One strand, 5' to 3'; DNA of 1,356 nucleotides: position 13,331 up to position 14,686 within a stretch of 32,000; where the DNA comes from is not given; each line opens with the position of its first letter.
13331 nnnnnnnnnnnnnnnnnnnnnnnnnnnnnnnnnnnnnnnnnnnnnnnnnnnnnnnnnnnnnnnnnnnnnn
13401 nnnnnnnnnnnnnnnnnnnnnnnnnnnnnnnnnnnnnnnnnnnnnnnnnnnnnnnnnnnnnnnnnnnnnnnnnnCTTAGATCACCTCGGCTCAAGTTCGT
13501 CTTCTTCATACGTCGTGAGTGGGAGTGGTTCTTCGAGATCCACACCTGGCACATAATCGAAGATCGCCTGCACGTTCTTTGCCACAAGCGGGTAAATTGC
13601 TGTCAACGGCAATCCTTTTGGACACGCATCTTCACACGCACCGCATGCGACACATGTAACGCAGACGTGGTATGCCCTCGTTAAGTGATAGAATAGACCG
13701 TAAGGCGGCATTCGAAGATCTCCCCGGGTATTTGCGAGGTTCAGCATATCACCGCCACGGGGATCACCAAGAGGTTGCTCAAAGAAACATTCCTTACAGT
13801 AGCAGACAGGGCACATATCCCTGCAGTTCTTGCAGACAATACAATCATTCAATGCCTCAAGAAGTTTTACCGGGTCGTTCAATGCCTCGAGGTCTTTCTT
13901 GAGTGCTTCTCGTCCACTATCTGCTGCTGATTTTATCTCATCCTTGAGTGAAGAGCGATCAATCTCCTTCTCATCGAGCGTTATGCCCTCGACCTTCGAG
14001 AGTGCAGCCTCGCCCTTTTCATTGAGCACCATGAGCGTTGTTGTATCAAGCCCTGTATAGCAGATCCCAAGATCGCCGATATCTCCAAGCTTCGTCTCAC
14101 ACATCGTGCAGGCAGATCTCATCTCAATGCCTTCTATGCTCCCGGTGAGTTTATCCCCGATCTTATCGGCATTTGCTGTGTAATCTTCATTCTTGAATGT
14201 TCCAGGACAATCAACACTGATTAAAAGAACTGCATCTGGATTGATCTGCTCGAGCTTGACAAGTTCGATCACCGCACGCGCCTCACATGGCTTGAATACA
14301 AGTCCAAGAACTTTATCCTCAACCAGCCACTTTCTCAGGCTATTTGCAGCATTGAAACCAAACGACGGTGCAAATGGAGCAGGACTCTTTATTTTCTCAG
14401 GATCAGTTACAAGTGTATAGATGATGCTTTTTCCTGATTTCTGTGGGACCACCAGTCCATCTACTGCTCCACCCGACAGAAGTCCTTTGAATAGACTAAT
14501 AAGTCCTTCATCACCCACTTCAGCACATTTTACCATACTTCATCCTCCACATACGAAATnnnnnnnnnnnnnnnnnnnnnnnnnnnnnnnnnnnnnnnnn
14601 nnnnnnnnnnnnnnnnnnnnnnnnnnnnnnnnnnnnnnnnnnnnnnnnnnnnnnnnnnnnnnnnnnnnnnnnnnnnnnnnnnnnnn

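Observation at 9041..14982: Six-gene operon mvhD / frhB-like / hdrC / hdrB / double-hdrA / mvhD with no hydrogenase: a candidate self-contained electron-bifurcating or confurcating complex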

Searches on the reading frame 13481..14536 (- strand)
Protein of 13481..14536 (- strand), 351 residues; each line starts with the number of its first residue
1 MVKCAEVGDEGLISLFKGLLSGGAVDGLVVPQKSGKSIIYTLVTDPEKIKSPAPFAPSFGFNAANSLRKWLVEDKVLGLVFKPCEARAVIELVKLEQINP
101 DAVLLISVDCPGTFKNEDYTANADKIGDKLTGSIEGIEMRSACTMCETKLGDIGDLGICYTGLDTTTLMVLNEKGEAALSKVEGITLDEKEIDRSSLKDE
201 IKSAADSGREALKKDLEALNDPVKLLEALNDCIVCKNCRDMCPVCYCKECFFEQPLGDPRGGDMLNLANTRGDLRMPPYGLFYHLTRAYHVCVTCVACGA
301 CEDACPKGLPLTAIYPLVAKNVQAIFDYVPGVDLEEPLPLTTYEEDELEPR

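Call 3: search_protein_families(library=pfam, proteins=[window:13481-14536:-], max_evalue=0.01)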
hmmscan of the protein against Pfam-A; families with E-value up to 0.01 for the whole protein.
window:13481-14536:- (351 aa): 5 families
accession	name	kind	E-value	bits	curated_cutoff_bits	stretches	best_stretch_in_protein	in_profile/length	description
PF13183.11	Fer4_8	-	3.6e-08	34.2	27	1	229-309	2-68/68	4Fe-4S dicluster domain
PF04432.18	FrhB_FdhB_C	-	7.2e-05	23.1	23.3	0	77-139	4-66/150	Coenzyme F420 hydrogenase/dehydrogenase, beta subunit C terminus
PF00037.32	Fer4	-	0.0039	17.4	21.1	1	295-308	8-21/24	4Fe-4S binding domain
PF13187.11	Fer4_9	-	0.004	17.6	27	0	231-308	1-50/52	4Fe-4S dicluster domain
PF13237.11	Fer4_10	-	0.0058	17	25.5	0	294-307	8-21/53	4Fe-4S dicluster domain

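Call 4: search_protein_families(library=ncbifam, proteins=[window:13481-14536:-], max_evalue=0.01)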
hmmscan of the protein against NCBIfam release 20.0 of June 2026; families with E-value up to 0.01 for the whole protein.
window:13481-14536:- (351 aa): 3 families
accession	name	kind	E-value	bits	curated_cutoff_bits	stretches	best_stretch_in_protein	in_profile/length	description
NF038196.1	ferrodoxin_EFR1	subfamily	0.00017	21.7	75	0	285-307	176-198/242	EFR1 family ferrodoxin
TIGR00314.1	cdhA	equivalog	0.0043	14.9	781.3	0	210-320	379-464/784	CO dehydrogenase/acetyl-CoA synthase complex subunit alpha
NF058577.1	FdxA_fam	equivalog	0.0092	16.2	65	1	288-307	2-21/52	4Fe-4S ferredoxin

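Call 11: find_homologous_proteins(query=window:13481-14536:-)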
Query window:13481-14536:- (351 aa): 1654 proteins with E <= 0.001 among 6378 candidates; the best 120 are listed.
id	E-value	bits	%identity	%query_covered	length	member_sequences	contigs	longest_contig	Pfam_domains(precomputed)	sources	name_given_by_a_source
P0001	2.5e-234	795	99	100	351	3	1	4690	PF13183.12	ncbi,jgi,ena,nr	ncbi:hypothetical protein DRN98_03705 [Methanosarcinales archaeon]|nr:MAG: hypothetical protein DRN9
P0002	4.3e-201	685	82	100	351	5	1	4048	PF04432.19,PF13183.12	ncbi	ncbi:MAG: 4Fe-4S dicluster domain-containing protein [Candidatus Syntropharchaeales archaeon]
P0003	8.5e-195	665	79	100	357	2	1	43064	PF04432.19,PF13183.12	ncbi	-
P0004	8.6e-128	444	57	100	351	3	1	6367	PF13183.12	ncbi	ncbi:MAG: 4Fe-4S dicluster domain-containing protein [Candidatus Syntropharchaeia archaeon]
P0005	5.5e-115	402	54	100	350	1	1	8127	PF04432.19,PF13183.12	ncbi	ncbi:MAG: Coenzyme F420 hydrogenase/dehydrogenase, beta subunit C-terminal domain [Candidatus Methan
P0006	7.0e-115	402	52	100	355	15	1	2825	PF12797.13,PF04432.19,PF13534.12,PF13183.12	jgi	jgi:formate dehydrogenase subunit beta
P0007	1.7e-114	400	53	99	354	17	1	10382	PF13183.12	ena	-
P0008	4.0e-114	399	52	100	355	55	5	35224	PF12797.13,PF04432.19,PF13183.12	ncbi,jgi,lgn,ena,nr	ncbi:hypothetical protein CW713_00485 [Methanophagales archaeon]|nr:MAG: hypothetical protein CW714_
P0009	9.8e-114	398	54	100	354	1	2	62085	PF13183.12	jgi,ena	-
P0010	1.1e-113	398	53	100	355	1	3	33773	PF12797.13,PF04432.19,PF13534.12,PF13183.12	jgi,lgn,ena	-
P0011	8.6e-113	395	53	97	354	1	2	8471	PF04432.19,PF13183.12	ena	-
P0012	1.1e-112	395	53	100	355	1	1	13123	PF12797.13,PF04432.19,PF13183.12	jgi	-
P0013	2.0e-112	394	52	96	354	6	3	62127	PF12797.13,PF04432.19,PF13183.12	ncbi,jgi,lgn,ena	-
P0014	2.9e-112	393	52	97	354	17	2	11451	PF12797.13,PF04432.19,PF13183.12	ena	-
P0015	7.3e-112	392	54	100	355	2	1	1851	PF13237.12,PF13183.12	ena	-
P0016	1.9e-111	390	53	98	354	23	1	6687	PF04432.19,PF13183.12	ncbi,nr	ncbi:MAG: Coenzyme F420 hydrogenase/dehydrogenase, beta subunit C-terminal domain [Methanophagales a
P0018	2.5e-111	390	53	94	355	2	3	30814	PF04432.19,PF13183.12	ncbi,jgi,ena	-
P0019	2.6e-111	390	53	97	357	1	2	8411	PF12797.13,PF04432.19,PF13484.12,PF13237.12,PF13183.12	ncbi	-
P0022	1.1e-110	388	52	95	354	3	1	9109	PF04432.19,PF13534.12,PF13183.12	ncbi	-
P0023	1.3e-110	388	53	100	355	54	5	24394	PF12797.13,PF04432.19,PF13237.12,PF13183.12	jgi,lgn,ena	-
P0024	4.5e-110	386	51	97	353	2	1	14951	PF04432.19,PF13534.12,PF13183.12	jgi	jgi:formate dehydrogenase subunit beta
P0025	4.9e-110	386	51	100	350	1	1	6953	PF12797.13,PF04432.19,PF12838.13,PF13183.12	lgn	-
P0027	5.9e-110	386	51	100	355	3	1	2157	PF12797.13,PF04432.19,PF13534.12,PF13183.12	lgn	-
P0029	9.4e-110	385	52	99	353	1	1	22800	PF04432.19,PF13183.12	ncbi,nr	ncbi:MAG: Coenzyme F420 hydrogenase/dehydrogenase, beta subunit C-terminal domain [archaeon]|nr:Coen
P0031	1.3e-109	384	53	100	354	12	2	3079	PF04432.19,PF13183.12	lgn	-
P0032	1.6e-109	384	52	100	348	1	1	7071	PF12797.13,PF04432.19,PF13183.12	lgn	-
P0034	4.3e-109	383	52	100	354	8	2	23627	PF12797.13,PF04432.19,PF13534.12,PF13183.12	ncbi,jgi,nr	ncbi:MAG: Coenzyme F420 hydrogenase/dehydrogenase, beta subunit C-terminal domain [Methanophagales a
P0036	5.4e-109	382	52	99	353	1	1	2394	PF04432.19,PF13534.12,PF13183.12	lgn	-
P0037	7.2e-109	382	52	99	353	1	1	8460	PF04432.19,PF13183.12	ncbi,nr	ncbi:MAG: Coenzyme F420 hydrogenase/dehydrogenase, beta subunit C-terminal domain [Methanophagales a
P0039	1.3e-108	381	52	99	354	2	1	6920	PF04432.19,PF13183.12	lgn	-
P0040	1.3e-108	381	52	100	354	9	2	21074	PF04432.19,PF13183.12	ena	-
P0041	1.5e-108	381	52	99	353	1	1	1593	PF04432.19,PF13534.12,PF13183.12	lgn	-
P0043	3.5e-108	380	51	99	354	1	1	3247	PF12797.13,PF04432.19,PF13183.12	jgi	-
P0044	4.2e-108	379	50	98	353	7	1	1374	PF04432.19,PF13237.12,PF13183.12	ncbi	-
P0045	4.6e-108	379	51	99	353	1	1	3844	PF04432.19,PF13534.12,PF13183.12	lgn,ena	-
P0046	2.0e-107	377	52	95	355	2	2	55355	PF04432.19,PF13183.12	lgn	-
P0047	3.6e-107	376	52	96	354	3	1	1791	PF04432.19,PF13183.12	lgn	-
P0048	4.2e-107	376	50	98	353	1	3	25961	PF04432.19,PF13183.12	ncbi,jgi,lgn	-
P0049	4.8e-107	376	50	97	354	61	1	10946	PF04432.19,PF13237.12,PF13183.12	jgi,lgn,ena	-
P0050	9.9e-107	375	52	97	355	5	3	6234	PF04432.19,PF13534.12,PF13183.12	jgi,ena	-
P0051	1.5e-106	374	51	100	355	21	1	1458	PF04432.19,PF13237.12,PF13183.12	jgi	-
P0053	2.9e-106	373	51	97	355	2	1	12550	PF04432.19,PF13534.12,PF13183.12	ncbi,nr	ncbi:MAG: hypothetical protein EFT35_00715 [Methanophagales archaeon ANME-1-THS]|nr:MAG: hypothetica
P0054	3.2e-106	373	51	97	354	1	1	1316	PF12797.13,PF04432.19,PF13183.12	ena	-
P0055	8.5e-105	369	50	97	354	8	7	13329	PF12797.13,PF04432.19,PF13183.12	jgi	jgi:formate dehydrogenase subunit beta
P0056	8.8e-105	369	51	97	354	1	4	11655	PF12797.13,PF04432.19,PF13237.12,PF13183.12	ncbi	-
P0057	1.8e-104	367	50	97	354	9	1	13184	PF04432.19,PF13534.12,PF13237.12,PF13183.12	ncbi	-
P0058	2.5e-104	367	50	99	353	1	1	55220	PF04432.19,PF13183.12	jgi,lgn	jgi:formate dehydrogenase subunit beta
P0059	3.9e-104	366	50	97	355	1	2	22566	PF04432.19,PF13183.12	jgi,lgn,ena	jgi:formate dehydrogenase subunit beta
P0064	8.6e-99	349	49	98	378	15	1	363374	PF04432.19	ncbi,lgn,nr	ncbi:MAG: 4Fe-4S binding protein [Methanophagales archaeon]|nr:4Fe-4S binding protein [Methanophagal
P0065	4.6e-97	343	47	92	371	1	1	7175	PF04432.19,PF00037.33,PF13237.12,PF13183.12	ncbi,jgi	jgi:formate dehydrogenase subunit beta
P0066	3.7e-92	327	51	83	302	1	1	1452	PF04432.19,PF13183.12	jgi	jgi:formate dehydrogenase subunit beta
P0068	4.0e-73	264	41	95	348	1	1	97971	PF04432.19,PF13183.12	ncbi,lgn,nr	ncbi:MAG: 4Fe-4S dicluster domain-containing protein [Euryarchaeota archaeon]|nr:4Fe-4S dicluster do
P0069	7.3e-70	254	40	97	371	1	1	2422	PF04432.19,PF13237.12,PF13183.12,PF13187.12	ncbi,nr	ncbi:MAG: Coenzyme F420 hydrogenase/dehydrogenase, beta subunit C-terminal domain [Firmicutes bacter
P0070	9.9e-69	250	41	97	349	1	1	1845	PF04432.19,PF13183.12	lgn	-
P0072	1.8e-67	246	37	96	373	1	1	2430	PF12797.13,PF04432.19,PF00037.33,PF13534.12,PF13183.12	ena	-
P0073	1.2e-66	243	38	98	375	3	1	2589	PF12797.13,PF04432.19,PF13534.12,PF13183.12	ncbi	-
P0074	2.0e-66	242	39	97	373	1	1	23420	PF04432.19,PF13183.12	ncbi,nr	ncbi:MAG: Coenzyme F420 hydrogenase/dehydrogenase, beta subunit C-terminal domain [Dehalococcoidia b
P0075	2.1e-66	242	39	98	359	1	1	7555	PF04432.19,PF13183.12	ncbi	-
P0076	2.5e-66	242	39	97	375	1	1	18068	PF04432.19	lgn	-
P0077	1.3e-65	240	38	95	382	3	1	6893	PF12797.13,PF04432.19,PF12838.13,PF13534.12,PF13183.12,PF13187.12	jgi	jgi:formate dehydrogenase subunit beta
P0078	1.6e-65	239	37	100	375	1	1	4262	PF17179.10,PF12797.13,PF04432.19,PF00037.33,PF13183.12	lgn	-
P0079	1.8e-65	239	36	96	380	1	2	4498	PF04432.19,PF13534.12,PF13183.12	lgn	-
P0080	4.7e-65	238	38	96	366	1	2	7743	PF04432.19,PF13183.12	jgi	jgi:formate dehydrogenase subunit beta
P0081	5.9e-65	238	36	100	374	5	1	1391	PF12797.13,PF04432.19,PF00037.33,PF13746.12,PF13237.12,PF13183.12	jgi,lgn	jgi:formate dehydrogenase subunit beta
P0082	7.6e-65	237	36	97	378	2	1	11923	PF12797.13,PF04432.19,PF00037.33,PF13183.12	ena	-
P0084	1.8e-64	236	38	95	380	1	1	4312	PF04432.19,PF13183.12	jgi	-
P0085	2.5e-64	236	37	97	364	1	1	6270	PF14697.12,PF04432.19,PF00037.33,PF13237.12,PF13183.12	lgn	-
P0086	4.3e-64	235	36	97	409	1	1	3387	PF12797.13,PF04432.19,PF12838.13,PF13534.12,PF13237.12,PF13183.12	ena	-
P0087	4.3e-64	235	38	97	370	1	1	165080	PF04432.19,PF12838.13,PF13534.12,PF13237.12,PF13183.12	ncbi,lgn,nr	ncbi:MAG: formate dehydrogenase [Firmicutes bacterium]|nr:formate dehydrogenase [Bacillota bacterium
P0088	4.5e-64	235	38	98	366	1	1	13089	PF04432.19,PF13183.12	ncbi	-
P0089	6.3e-64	234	35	97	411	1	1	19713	PF12797.13,PF04432.19,PF12838.13,PF13534.12,PF13237.12,PF13183.12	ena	-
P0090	8.8e-64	234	36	96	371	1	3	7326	PF04432.19,PF12838.13,PF13534.12,PF13237.12,PF13183.12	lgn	-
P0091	1.1e-63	233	35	97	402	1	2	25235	PF12797.13,PF04432.19,PF13534.12,PF13237.12,PF13183.12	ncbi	ncbi:MAG: Coenzyme F420 hydrogenase/dehydrogenase, beta subunit C-terminal domain [Spirochaetia bact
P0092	1.3e-63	233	37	97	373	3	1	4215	PF04432.19,PF12838.13,PF13183.12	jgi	-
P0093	1.5e-63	233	35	97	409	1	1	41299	PF12797.13,PF04432.19,PF12838.13,PF13534.12,PF13237.12,PF13183.12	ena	-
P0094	1.6e-63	233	38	96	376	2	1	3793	PF04432.19,PF13183.12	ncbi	-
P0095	1.8e-63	233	36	98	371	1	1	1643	PF14697.12,PF12797.13,PF04432.19,PF00037.33,PF12838.13,PF13183.12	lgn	-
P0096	2.1e-63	232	34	97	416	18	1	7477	PF12797.13,PF04432.19,PF12838.13,PF13534.12,PF13237.12,PF13183.12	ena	-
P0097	3.3e-63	232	35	97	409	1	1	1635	PF12797.13,PF04432.19,PF13534.12,PF13237.12,PF13183.12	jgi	-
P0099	6.9e-63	231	37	98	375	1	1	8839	PF04432.19,PF13183.12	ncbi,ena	-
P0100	8.2e-63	231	38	98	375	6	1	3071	PF04432.19,PF13183.12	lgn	-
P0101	9.4e-63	230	39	98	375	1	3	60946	PF12797.13,PF04432.19,PF00037.33,PF13237.12,PF13183.12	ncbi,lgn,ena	-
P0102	1.1e-62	230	37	98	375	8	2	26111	PF04432.19,PF13183.12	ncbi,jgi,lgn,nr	ncbi:MAG: formate dehydrogenase [Dehalococcoidia bacterium]|nr:MAG: formate dehydrogenase [Dehalococ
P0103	1.4e-62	230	37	93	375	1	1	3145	PF12797.13,PF04432.19,PF00037.33,PF13534.12,PF13237.12,PF13183.12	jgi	-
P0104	1.5e-62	230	36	99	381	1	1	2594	PF04432.19,PF00037.33,PF13534.12,PF13237.12,PF13183.12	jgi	jgi:formate dehydrogenase subunit beta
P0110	2.5e-62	229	41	79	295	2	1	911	PF04432.19,PF13183.12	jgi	jgi:formate dehydrogenase subunit beta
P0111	2.7e-62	229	36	97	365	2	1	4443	PF04432.19,PF13237.12,PF13183.12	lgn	-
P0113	3.1e-62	229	36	99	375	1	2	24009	PF12797.13,PF04432.19,PF00037.33,PF13237.12,PF13183.12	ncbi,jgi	-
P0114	3.3e-62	229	35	97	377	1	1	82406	PF04432.19,PF13183.12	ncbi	-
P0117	3.7e-62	228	38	97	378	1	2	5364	PF04432.19,PF13534.12,PF13237.12,PF13183.12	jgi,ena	-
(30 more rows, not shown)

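Call 12: find_encoding_contigs(protein=P0003, flank=10000, max_places=2)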
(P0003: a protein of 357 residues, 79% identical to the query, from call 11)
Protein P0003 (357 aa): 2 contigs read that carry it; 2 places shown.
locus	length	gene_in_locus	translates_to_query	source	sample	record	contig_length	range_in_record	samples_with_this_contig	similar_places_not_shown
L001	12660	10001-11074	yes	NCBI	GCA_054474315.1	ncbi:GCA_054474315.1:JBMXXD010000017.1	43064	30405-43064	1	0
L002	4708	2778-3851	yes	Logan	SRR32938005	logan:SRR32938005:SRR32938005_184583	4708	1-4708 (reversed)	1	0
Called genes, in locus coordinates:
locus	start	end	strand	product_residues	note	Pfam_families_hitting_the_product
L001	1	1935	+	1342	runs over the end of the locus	PF20511:PMI_typeI_cat (weak), PF07883:Cupin_2 (faint), PF21621:MPI_cupin_dom, PF02878:PGM_PMM_I, PF02879:PGM_PMM_II, PF02880:PGM_PMM_III, PF00408:PGM_PMM_IV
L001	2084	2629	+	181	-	-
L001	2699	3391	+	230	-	-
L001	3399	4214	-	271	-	PF01513:NAD_kinase, PF20143:NAD_kinase_C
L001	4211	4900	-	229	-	PF06745:ATPase, PF23442:DUF7125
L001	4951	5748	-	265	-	PF01875:Memo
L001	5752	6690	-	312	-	PF01634:HisG, PF08029:HisG_C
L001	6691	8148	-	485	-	PF14010:PEPcase_2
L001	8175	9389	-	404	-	PF00919:UPF0004, PF04055:Radical_SAM, PF01938:TRAM (weak)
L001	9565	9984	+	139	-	PF02662:FlpD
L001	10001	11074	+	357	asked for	PF04432:FrhB_FdhB_C (weak), PF13183:Fer4_8 (weak)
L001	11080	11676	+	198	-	PF13183:Fer4_8, PF13187:Fer4_9 (weak), PF13534:Fer4_17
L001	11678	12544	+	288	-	PF02754:CCG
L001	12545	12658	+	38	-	?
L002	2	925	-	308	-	?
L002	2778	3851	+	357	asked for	PF04432:FrhB_FdhB_C (weak), PF13183:Fer4_8 (weak)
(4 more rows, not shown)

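Call 20: search_solved_structures(query=window:13481-14536:-, max_evalue=1, show_alignments=3)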
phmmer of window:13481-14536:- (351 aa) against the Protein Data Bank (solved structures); distinct sequences matched with E-value up to 1: 18.
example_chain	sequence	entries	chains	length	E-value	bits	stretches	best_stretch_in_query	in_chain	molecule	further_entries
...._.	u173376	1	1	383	1.3e-27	99.9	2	137-338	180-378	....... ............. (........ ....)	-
7bkb_E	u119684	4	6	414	2.8e-23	85.6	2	134-342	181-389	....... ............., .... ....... (F420)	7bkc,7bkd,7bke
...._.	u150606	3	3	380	9.7e-23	83.8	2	83-341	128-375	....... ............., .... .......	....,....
7p69_I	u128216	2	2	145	0.067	15.2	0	294-312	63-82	NADH-quinone oxidoreductase subunit I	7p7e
7p61_I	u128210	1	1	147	0.068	15.2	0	294-312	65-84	NADH-quinone oxidoreductase subunit I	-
7p62_I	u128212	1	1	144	0.068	15.2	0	294-312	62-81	NADH-quinone oxidoreductase subunit I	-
7p7k_I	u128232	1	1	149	0.074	15.1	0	294-312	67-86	NADH-quinone oxidoreductase subunit I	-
7awt_I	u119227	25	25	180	0.14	14.2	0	294-312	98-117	NADH-quinone oxidoreductase subunit I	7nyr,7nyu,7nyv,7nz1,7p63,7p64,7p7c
1je3_A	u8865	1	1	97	0.17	13.9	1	63-117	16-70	HYPOTHETICAL 8.6 KDA PROTEIN IN AMYA-FLIE INTERGENIC REGION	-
2wp9_B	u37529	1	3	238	0.25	13.4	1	219-312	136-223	SUCCINATE DEHYDROGENASE IRON-SULFUR SUBUNIT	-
1clf_A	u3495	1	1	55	0.39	12.7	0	288-307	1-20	FERREDOXIN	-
1nek_B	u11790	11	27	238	0.42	12.6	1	219-312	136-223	Succinate dehydrogenase iron-sulfur protein | SUCCINATE DEHYDROGENASE IRON-SULFUR SUBUNIT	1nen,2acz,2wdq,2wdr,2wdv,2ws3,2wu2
7ar7_I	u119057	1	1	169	0.6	12.1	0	288-307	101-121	NADH dehydrogenase [ubiquinone] iron-sulfur protein 8-A, mitochondrial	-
1hcq_A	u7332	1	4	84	0.69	11.9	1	212-252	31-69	PROTEIN (ESTROGEN RECEPTOR)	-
6pnj_C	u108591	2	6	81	0.79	11.7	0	230-246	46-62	Photosystem I iron-sulfur center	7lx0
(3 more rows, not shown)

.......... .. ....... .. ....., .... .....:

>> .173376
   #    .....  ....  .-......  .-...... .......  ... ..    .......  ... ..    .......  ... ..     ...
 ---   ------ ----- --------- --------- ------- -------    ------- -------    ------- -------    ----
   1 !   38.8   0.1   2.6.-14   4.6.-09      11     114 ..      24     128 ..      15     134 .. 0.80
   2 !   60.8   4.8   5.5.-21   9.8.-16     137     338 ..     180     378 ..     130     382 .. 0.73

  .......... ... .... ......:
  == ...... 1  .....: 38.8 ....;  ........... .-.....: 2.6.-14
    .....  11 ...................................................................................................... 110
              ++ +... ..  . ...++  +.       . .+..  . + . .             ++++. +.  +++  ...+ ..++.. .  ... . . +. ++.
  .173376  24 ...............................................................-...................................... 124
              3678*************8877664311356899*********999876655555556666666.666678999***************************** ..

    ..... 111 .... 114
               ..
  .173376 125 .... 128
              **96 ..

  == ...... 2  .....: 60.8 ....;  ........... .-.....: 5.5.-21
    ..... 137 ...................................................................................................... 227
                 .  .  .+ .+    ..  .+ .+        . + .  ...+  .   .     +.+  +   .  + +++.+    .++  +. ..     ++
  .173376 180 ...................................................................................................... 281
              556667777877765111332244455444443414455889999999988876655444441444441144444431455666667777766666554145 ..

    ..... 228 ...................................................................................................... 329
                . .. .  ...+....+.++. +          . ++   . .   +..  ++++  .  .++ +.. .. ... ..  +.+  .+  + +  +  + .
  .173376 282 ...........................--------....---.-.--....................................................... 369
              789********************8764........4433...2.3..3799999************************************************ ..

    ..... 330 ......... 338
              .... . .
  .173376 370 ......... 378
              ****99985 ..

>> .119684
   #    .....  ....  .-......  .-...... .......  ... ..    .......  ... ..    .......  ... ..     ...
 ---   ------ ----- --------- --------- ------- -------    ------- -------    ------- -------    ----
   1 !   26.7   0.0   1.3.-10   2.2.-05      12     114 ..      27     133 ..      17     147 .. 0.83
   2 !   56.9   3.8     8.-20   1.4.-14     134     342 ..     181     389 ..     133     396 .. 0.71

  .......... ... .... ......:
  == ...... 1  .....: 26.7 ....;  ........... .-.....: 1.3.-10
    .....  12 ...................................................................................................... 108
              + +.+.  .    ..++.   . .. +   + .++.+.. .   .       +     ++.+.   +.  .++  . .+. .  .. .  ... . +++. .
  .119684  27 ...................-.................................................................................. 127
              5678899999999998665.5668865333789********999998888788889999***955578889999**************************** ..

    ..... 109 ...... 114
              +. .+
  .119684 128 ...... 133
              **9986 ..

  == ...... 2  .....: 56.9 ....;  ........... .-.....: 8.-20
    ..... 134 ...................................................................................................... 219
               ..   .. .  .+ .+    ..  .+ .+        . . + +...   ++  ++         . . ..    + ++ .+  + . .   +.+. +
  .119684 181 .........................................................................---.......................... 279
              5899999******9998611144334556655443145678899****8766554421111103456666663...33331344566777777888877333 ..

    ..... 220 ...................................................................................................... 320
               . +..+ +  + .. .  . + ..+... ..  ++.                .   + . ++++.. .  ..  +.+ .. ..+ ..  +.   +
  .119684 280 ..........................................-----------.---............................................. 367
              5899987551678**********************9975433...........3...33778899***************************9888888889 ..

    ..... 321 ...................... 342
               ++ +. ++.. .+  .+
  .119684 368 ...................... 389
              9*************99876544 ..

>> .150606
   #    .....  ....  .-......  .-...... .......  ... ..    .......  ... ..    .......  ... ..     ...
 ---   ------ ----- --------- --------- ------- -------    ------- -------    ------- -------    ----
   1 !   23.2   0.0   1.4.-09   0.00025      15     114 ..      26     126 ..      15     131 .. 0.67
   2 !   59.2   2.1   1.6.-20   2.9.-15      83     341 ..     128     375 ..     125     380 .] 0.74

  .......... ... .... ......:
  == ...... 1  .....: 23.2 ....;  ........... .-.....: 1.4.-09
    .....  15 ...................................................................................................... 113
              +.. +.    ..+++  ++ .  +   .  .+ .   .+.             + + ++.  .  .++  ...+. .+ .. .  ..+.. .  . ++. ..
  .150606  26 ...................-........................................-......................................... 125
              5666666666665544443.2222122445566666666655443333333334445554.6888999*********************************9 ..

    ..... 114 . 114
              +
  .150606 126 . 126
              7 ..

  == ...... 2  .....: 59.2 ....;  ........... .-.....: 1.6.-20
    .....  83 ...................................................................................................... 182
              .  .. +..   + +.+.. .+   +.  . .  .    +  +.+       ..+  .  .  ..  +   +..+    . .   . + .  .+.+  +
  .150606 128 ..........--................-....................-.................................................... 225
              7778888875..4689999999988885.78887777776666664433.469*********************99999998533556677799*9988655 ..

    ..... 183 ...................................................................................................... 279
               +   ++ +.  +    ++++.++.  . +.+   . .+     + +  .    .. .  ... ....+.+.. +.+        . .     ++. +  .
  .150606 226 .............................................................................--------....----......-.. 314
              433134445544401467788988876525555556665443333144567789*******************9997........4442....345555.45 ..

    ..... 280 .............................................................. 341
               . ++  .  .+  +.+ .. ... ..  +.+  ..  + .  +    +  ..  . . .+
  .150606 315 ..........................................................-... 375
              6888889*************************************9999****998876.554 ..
